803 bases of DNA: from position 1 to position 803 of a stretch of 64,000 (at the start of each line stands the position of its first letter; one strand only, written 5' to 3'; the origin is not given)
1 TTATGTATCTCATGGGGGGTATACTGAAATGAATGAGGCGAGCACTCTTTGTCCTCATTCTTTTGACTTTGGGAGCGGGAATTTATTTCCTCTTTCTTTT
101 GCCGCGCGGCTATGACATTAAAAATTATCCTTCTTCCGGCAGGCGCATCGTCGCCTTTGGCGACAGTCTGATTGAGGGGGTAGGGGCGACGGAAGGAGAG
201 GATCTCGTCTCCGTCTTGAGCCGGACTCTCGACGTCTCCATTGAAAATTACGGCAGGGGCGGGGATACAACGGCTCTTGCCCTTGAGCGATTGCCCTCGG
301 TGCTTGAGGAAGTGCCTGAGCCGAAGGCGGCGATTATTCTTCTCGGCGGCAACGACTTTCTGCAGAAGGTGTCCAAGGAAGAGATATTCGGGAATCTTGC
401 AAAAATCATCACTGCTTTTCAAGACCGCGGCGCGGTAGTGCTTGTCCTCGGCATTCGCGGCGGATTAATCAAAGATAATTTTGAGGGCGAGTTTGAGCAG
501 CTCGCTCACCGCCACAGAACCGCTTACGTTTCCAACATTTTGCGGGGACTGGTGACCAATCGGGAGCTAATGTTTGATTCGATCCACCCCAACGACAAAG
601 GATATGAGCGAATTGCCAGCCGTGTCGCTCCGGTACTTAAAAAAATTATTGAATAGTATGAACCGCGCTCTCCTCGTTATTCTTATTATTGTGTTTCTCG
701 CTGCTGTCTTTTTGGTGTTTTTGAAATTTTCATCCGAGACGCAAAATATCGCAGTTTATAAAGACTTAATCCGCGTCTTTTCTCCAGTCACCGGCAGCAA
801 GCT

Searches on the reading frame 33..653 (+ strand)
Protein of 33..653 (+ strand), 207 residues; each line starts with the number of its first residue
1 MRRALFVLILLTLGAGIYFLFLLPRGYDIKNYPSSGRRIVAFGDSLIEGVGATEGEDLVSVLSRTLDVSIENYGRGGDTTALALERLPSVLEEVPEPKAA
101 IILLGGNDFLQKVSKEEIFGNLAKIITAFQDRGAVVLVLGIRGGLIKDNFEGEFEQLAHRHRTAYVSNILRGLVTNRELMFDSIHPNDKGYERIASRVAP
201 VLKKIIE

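Call 89: find_encoding_contigs(protein=window:33-653:+, flank=10000, max_places=3)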
Protein window:33-653:+ (207 aa): no gene with exactly this product is on record in the collection.
